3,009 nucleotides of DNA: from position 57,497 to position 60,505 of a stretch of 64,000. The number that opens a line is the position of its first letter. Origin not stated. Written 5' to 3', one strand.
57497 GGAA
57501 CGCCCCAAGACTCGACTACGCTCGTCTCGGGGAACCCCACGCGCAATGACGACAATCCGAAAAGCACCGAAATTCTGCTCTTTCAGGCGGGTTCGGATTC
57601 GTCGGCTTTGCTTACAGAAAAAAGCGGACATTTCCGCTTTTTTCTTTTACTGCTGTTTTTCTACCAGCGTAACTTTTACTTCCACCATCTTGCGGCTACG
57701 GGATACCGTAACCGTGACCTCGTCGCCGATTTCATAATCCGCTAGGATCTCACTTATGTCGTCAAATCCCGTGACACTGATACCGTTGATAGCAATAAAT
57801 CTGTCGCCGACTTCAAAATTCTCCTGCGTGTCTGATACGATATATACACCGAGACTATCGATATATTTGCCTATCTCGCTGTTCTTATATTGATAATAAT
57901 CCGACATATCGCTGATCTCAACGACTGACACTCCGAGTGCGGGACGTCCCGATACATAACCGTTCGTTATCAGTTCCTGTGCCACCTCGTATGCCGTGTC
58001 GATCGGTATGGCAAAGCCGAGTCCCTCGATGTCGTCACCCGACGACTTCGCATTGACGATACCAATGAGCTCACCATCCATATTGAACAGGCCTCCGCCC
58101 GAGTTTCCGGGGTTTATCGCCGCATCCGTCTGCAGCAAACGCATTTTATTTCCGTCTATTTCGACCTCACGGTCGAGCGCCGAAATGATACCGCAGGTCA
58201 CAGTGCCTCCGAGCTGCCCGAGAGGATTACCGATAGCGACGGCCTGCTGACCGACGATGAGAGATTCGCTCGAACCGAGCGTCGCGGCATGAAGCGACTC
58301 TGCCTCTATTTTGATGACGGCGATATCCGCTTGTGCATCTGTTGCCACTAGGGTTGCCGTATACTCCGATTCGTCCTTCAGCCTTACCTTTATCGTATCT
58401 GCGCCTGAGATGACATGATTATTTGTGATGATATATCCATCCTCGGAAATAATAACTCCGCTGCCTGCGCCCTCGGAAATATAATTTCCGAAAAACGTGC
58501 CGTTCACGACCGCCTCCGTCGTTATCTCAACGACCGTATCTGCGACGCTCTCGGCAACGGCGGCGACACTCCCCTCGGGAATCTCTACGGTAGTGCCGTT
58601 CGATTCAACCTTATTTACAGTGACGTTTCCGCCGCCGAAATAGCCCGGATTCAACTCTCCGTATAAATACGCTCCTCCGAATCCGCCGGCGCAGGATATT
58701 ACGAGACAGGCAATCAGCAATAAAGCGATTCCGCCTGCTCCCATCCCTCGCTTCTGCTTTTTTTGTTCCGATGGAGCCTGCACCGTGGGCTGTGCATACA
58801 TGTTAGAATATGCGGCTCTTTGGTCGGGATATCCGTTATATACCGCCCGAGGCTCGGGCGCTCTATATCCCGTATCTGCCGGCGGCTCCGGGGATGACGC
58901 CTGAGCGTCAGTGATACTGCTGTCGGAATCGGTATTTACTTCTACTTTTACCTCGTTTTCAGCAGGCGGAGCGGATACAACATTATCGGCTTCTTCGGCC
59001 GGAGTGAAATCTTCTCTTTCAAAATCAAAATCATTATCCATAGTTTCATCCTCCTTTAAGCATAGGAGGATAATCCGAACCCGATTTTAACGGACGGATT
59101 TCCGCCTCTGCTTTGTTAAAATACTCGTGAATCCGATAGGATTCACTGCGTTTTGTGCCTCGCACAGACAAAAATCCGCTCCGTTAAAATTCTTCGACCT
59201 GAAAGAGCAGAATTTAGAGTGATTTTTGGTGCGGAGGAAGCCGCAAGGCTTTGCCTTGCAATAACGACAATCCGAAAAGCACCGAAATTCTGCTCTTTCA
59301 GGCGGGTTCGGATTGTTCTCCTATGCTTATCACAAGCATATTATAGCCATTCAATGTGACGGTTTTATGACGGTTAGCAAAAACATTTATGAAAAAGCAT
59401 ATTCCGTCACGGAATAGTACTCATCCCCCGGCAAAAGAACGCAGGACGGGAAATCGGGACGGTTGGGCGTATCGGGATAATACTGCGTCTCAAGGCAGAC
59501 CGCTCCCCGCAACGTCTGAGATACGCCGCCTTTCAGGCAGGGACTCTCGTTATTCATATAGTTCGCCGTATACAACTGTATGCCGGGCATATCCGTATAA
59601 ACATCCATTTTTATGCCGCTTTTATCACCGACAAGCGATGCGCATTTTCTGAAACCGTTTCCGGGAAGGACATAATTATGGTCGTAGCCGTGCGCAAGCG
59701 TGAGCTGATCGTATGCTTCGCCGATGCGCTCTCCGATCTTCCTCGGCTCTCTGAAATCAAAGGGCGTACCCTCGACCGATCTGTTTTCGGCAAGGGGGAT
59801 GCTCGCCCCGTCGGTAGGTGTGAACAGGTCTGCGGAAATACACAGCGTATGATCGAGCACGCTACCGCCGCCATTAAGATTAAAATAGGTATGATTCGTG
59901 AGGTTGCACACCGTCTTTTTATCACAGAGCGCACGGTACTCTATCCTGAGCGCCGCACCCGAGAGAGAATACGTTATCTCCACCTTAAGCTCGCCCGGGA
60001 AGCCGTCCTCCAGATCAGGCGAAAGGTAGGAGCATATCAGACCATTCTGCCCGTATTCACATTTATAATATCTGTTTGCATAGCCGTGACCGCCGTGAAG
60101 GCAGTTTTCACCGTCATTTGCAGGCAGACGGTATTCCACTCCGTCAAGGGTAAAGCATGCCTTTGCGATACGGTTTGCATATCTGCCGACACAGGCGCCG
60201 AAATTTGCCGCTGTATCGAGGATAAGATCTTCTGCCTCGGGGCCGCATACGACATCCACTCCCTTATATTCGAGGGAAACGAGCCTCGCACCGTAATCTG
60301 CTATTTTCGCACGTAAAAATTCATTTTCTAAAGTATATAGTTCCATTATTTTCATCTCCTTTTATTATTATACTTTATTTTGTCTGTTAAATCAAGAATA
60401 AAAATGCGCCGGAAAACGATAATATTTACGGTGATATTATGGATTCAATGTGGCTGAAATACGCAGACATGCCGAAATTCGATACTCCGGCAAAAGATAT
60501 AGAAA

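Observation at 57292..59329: A 270-320 nt highly structured repeat sits directly against the RBS of both htrA and its neighbouring two-component operon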

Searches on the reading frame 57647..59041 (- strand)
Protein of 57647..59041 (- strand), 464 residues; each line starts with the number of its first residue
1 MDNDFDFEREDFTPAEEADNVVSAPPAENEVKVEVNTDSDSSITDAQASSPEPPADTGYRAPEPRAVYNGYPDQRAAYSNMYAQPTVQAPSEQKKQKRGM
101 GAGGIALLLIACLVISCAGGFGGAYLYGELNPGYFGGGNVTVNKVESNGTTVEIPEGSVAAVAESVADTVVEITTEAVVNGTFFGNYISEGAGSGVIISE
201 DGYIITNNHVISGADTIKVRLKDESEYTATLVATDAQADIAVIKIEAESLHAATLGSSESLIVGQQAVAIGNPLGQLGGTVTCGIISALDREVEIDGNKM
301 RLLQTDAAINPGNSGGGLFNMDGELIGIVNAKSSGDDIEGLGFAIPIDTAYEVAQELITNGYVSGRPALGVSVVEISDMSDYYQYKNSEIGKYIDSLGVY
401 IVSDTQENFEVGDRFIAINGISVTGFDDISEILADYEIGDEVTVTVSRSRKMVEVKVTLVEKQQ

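Call 19: find_encoding_contigs(protein=window:57647-59041:-, flank=3000, max_places=10)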
Protein window:57647-59041:- (464 aa): 1 contig read that carries it; 1 place shown.
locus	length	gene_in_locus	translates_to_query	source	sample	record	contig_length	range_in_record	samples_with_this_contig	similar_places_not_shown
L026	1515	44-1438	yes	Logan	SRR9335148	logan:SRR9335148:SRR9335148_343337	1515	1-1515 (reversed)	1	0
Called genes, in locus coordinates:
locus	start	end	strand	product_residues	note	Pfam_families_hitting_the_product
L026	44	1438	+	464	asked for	PF00089:Trypsin, PF13365:Trypsin_2, PF13180:PDZ_2 (weak)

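Call 20: find_homologous_proteins(query=window:57647-59041:-, max_evalue=1e-30)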
Query window:57647-59041:- (464 aa): 7997 proteins with E <= 1e-30 among 8000 candidates; the best 120 are listed.
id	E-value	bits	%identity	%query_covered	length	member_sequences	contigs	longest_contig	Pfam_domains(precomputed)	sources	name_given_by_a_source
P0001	1.2e-295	998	100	100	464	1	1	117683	PF13365.13,PF13180.13,PF00089.33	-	-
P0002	1.5e-219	748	75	100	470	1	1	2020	PF13365.13,PF13180.13,PF00089.33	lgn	-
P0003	8.0e-163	561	62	90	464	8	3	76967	PF13365.13,PF17820.8,PF13180.13,PF00089.33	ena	-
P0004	7.5e-153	528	63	86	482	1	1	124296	PF13365.13,PF13180.13,PF00089.33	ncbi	-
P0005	4.3e-150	519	67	81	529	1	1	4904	PF13365.13,PF17820.8,PF13180.13,PF00089.33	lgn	-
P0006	1.1e-148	514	65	83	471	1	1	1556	PF13365.13,PF13180.13,PF00089.33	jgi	jgi:serine protease Do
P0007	3.2e-141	490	56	94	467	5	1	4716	PF13365.13,PF13180.13,PF00089.33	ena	-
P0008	6.7e-139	482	54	96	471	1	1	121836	PF13365.13,PF13180.13,PF00089.33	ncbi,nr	ncbi:MAG: trypsin-like serine protease [Clostridiales bacterium]|nr:trypsin-like serine protease [Cl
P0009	8.3e-138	478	67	70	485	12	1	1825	PF13365.13,PF13180.13,PF00089.33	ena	-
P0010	1.7e-135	471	60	83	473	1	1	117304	PF13365.13,PF13180.13,PF00089.33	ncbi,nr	ncbi:MAG: trypsin-like serine protease [Clostridiales bacterium]|nr:trypsin-like serine protease [Cl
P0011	7.3e-125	436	51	98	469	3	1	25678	PF13365.13,PF13180.13,PF00089.33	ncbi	-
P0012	2.6e-124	434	58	81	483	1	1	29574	PF13365.13,PF13180.13,PF00089.33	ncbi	-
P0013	2.8e-120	421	58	76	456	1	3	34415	PF13365.13,PF13180.13,PF00089.33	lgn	-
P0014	7.2e-115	403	46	100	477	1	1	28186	PF13365.13,PF13180.13,PF00089.33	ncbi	-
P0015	3.3e-114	401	48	97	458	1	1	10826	PF13365.13,PF13180.13,PF00089.33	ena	-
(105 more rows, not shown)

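Call 21: find_encoding_contigs(protein=P0002, flank=4000, max_places=3)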
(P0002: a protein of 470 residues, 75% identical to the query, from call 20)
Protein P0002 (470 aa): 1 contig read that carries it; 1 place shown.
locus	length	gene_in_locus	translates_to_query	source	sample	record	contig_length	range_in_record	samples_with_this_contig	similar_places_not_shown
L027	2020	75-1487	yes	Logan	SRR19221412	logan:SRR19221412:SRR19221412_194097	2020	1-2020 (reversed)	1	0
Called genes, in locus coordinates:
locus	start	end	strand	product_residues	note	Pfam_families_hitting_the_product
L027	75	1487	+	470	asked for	PF00089:Trypsin, PF13365:Trypsin_2, PF13180:PDZ_2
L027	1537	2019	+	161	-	?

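Call 22: find_encoding_contigs(protein=P0003, flank=5000, max_places=3)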
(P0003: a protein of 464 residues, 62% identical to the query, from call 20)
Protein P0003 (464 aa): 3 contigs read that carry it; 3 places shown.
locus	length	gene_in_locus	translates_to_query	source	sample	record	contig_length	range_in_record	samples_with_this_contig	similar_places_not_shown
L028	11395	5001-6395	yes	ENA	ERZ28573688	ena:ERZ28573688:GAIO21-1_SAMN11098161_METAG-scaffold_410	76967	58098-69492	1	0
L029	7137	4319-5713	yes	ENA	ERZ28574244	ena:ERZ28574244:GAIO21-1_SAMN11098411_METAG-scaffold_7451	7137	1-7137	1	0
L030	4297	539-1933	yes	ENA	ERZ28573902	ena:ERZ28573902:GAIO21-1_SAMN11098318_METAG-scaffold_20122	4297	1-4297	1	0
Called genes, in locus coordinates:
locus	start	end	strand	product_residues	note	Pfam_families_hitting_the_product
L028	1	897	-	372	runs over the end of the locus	PF00149:Metallophos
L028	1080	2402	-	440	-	PF00890:FAD_binding_2 (faint), PF01266:DAO, PF01494:FAD_binding_3, PF00355:Rieske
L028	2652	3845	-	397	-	PF02065:Melibiase (weak), PF16499:Melibiase_2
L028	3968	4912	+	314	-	PF01263:Aldose_epim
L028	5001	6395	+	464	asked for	PF00089:Trypsin, PF13365:Trypsin_2, PF13180:PDZ_2, PF17820:PDZ_6 (weak)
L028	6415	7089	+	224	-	PF00072:Response_reg, PF00486:Trans_reg_C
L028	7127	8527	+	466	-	PF00512:HisKA, PF02518:HATPase_c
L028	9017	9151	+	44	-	-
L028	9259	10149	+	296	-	PF00892:EamA, PF03151:TPT (faint), PF00892:EamA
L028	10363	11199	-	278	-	PF00497:SBP_bac_3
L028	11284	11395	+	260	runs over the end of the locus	PF02578:Cu-oxidase_4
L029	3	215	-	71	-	?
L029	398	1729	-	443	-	PF00890:FAD_binding_2 (faint), PF01266:DAO, PF01494:FAD_binding_3, PF00355:Rieske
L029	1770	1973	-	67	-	-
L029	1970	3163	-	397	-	PF02065:Melibiase (weak), PF16499:Melibiase_2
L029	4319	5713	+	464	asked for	PF00089:Trypsin, PF13365:Trypsin_2, PF13180:PDZ_2, PF17820:PDZ_6 (weak)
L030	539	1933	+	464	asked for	PF00089:Trypsin, PF13365:Trypsin_2, PF13180:PDZ_2, PF17820:PDZ_6 (weak)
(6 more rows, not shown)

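Call 23: find_encoding_contigs(protein=P0004, flank=5000, max_places=3)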
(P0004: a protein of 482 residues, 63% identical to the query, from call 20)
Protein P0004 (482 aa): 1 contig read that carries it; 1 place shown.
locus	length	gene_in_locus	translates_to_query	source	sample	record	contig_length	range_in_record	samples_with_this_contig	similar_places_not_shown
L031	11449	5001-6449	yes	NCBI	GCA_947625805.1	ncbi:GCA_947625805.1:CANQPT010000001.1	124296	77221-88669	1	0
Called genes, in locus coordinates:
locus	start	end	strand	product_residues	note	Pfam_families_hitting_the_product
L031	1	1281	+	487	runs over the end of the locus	-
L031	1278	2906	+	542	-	PF14238:DUF4340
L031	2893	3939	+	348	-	PF13616:Rotamase_3, PF00639:Rotamase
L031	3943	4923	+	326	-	PF01263:Aldose_epim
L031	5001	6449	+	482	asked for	PF00089:Trypsin, PF13365:Trypsin_2, PF13180:PDZ_2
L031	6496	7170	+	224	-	PF00072:Response_reg, PF00486:Trans_reg_C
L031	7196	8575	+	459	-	PF00512:HisKA, PF02518:HATPase_c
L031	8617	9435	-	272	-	-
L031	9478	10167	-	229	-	PF00687:Ribosomal_L1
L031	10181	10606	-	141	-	PF03946:Ribosomal_L11_N, PF00298:Ribosomal_L11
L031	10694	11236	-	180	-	PF02357:NusG, PF00467:KOW (weak), PF23284:KOW2_Spt5 (weak)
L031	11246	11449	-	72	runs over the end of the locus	PF00584:SecE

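Call 48: search_protein_families(library=pfam, proteins=[window:57647-59041:-], max_evalue=0.00001)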
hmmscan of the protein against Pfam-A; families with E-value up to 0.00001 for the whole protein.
window:57647-59041:- (464 aa): 3 families
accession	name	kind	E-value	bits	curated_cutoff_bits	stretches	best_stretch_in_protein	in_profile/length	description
PF13365.12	Trypsin_2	-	5.1e-35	121.8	27.6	1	193-328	1-144/144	Trypsin-like peptidase domain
PF00089.32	Trypsin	-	1.7e-19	71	20.6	1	193-350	27-216/220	Trypsin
PF13180.12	PDZ_2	-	6.4e-08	33.2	27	1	367-459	1-80/80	PDZ domain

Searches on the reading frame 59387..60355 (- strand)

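Call 48: search_protein_families(library=pfam, proteins=[window:59387-60355:-], max_evalue=0.00001)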
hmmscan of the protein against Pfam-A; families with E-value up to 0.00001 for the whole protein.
window:59387-60355:- (322 aa): 1 family
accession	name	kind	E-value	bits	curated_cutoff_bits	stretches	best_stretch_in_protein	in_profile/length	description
PF01263.26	Aldose_epim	-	2.5e-77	260.6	27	1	6-319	2-298/299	Aldose 1-epimerase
